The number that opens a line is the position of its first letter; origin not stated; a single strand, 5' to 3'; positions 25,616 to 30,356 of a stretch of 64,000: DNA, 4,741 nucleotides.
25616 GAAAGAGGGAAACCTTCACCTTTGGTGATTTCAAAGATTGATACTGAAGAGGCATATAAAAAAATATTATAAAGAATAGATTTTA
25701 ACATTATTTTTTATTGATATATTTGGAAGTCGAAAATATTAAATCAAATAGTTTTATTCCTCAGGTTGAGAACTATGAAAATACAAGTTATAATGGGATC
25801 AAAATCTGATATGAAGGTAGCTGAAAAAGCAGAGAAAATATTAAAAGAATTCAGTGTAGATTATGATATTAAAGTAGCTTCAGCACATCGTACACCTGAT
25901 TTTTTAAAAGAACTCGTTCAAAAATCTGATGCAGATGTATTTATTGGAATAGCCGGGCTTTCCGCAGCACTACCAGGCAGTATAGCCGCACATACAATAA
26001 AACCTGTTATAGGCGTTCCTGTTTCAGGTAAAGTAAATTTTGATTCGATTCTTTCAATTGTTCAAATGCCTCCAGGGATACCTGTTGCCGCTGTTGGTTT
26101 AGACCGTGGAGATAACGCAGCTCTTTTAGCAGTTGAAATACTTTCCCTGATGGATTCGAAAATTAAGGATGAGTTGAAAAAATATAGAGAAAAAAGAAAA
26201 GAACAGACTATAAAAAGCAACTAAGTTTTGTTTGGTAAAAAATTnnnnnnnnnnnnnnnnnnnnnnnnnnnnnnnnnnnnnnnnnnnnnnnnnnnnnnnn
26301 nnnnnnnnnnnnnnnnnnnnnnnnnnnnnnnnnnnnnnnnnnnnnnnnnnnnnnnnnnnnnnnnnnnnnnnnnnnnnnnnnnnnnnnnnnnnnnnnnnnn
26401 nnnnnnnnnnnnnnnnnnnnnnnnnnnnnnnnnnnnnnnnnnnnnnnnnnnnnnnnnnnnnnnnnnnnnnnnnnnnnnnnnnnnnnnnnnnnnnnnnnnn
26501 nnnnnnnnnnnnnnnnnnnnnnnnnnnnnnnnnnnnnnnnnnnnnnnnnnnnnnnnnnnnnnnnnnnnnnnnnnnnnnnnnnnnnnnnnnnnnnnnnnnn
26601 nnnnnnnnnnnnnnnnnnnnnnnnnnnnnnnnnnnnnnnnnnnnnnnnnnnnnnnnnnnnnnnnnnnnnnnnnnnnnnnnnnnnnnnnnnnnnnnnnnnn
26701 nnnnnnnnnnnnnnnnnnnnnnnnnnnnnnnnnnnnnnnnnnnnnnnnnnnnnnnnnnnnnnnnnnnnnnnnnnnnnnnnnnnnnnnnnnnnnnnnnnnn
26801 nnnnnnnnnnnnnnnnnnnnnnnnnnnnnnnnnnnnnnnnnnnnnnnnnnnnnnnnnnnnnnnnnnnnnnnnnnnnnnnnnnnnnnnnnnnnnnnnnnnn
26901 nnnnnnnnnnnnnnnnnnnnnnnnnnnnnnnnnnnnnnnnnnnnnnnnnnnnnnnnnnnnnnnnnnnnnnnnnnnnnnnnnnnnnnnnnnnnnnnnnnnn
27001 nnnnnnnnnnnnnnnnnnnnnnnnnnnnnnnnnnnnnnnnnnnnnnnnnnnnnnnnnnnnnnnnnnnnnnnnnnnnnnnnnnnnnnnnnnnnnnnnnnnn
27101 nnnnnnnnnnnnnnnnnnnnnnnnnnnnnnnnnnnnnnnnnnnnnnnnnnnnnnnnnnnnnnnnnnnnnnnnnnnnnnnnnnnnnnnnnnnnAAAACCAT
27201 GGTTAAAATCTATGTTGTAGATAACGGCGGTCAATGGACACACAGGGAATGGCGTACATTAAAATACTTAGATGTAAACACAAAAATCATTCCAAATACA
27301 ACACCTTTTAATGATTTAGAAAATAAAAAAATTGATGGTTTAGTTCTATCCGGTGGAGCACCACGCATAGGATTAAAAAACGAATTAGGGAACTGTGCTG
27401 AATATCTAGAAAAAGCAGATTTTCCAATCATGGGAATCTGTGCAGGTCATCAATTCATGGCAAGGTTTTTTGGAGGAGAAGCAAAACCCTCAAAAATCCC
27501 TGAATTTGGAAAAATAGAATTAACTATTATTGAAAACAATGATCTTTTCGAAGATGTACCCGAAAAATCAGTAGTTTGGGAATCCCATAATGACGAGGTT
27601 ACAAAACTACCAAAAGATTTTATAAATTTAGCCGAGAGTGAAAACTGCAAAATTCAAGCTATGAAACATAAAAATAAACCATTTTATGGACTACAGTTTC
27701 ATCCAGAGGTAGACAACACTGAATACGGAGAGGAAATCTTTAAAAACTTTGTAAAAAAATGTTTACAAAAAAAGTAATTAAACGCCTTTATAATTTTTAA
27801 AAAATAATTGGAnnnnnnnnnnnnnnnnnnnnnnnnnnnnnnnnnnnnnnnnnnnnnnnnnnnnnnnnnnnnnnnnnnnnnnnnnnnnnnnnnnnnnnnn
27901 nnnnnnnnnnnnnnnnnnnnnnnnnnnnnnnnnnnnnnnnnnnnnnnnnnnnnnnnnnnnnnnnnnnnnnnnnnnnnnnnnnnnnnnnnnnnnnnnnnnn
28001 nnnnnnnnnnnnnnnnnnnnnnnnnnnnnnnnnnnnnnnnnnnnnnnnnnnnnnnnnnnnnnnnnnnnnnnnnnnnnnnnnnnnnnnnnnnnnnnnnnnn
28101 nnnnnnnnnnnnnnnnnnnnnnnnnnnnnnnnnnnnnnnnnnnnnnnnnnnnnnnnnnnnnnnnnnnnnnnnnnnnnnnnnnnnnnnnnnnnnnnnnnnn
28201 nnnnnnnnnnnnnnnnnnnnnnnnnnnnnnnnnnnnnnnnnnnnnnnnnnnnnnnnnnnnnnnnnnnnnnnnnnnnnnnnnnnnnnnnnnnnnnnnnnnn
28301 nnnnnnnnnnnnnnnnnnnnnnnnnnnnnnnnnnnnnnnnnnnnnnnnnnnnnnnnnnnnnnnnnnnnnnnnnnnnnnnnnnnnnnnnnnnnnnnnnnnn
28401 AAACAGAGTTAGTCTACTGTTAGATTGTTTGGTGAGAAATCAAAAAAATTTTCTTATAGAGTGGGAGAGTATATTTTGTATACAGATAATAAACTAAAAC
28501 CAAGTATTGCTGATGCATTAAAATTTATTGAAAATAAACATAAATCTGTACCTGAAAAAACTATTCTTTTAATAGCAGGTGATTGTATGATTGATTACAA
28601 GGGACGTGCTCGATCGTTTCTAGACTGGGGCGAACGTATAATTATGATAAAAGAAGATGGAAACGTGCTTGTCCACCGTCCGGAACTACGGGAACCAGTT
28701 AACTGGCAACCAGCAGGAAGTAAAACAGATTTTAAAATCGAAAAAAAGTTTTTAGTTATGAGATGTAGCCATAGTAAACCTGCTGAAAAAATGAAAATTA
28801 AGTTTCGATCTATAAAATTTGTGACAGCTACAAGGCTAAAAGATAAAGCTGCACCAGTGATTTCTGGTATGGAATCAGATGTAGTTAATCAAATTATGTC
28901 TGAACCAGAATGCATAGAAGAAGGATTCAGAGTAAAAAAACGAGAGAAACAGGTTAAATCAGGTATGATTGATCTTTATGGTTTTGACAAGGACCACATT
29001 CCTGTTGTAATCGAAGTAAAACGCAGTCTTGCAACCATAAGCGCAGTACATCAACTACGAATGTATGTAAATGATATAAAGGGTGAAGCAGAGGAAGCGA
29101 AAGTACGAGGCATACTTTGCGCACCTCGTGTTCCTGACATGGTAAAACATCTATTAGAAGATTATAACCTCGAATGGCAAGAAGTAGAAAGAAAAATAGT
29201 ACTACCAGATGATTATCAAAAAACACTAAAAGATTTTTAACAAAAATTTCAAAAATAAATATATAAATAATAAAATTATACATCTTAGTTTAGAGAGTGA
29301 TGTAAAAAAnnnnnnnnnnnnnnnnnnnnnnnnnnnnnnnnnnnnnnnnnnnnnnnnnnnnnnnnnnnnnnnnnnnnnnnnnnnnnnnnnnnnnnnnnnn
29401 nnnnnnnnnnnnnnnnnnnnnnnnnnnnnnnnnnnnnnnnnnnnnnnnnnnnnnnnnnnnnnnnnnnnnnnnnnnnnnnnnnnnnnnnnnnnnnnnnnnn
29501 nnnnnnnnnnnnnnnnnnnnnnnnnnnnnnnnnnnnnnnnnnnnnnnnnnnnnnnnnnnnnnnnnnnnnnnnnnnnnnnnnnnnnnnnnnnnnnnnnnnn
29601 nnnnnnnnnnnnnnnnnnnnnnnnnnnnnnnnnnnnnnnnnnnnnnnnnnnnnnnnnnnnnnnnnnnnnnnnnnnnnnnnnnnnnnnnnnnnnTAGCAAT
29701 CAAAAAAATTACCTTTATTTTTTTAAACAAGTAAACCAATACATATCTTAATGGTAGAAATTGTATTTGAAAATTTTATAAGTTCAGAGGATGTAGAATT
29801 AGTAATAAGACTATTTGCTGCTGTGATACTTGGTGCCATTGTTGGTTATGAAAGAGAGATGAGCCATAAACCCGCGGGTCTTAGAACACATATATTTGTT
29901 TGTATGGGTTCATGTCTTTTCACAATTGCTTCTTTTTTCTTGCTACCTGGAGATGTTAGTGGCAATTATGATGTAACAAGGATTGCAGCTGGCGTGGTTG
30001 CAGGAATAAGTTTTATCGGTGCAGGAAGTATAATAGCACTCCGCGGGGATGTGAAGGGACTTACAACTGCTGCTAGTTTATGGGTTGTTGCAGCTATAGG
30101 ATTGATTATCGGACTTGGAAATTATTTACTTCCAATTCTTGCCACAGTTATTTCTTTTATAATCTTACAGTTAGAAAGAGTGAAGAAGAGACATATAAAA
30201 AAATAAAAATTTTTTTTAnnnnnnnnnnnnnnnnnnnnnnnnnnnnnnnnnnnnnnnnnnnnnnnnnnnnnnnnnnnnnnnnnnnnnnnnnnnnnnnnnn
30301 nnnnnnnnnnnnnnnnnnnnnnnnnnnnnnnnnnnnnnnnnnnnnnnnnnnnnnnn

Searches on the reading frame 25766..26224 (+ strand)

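Call 28: search_protein_families(library=pfam, proteins=[window:25766-26224:+], max_evalue=0.00001)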
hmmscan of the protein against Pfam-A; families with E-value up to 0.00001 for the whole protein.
window:25766-26224:+ (152 aa): 1 family
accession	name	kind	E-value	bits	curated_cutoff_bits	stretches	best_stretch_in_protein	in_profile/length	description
PF00731.26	AIRC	-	9.3e-53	178.2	30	1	5-146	1-147/148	AIR carboxylase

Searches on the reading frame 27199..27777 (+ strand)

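Call 29: search_protein_families(library=pfam, proteins=[window:27199-27777:+], max_evalue=0.00001)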
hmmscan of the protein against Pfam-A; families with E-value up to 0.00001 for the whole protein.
window:27199-27777:+ (192 aa): 2 families
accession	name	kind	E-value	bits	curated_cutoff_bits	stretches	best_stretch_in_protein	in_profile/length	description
PF00117.34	GATase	-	2.2e-41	142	22.8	1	6-187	2-189/190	Glutamine amidotransferase class-I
PF07722.19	Peptidase_C26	-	1.7e-10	41.5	20.5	1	72-170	103-219/219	Peptidase C26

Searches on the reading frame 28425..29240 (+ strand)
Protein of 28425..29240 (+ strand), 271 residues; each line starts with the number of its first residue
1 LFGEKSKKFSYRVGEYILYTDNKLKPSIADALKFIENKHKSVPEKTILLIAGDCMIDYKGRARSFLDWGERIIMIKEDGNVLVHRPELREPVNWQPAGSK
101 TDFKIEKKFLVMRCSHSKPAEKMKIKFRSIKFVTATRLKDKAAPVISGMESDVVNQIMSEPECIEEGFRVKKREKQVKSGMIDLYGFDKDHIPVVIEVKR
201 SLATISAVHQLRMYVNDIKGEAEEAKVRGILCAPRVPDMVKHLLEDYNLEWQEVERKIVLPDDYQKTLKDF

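Call 29: search_protein_families(library=pfam, proteins=[window:28425-29240:+], max_evalue=0.00001)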
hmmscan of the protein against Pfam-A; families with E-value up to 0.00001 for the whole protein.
window:28425-29240:+ (271 aa): 2 families
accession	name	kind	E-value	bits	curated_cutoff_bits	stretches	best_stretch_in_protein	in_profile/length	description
PF01939.22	NucS_C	-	1.7e-24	86.6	24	1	150-255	2-107/124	Endonuclease NucS C-terminal domain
PF21003.3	NucS_N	-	2.3e-23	82.4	23.9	1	46-141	3-98/100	Endonuclease NucS N-terminal PH-like domain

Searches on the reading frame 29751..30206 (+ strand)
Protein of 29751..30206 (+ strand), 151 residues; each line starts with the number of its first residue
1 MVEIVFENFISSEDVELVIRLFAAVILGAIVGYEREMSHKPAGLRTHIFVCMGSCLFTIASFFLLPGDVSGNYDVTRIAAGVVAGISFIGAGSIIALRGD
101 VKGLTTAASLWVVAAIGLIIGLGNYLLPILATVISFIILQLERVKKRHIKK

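Call 18: search_protein_families(library=pfam, proteins=[window:29751-30206:+])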
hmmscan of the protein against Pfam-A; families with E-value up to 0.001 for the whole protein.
window:29751-30206:+ (151 aa): 1 family
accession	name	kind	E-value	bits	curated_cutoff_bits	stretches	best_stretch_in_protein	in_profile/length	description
PF02308.21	MgtC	-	2.5e-38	131.6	31.4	1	21-143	1-116/121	MgtC family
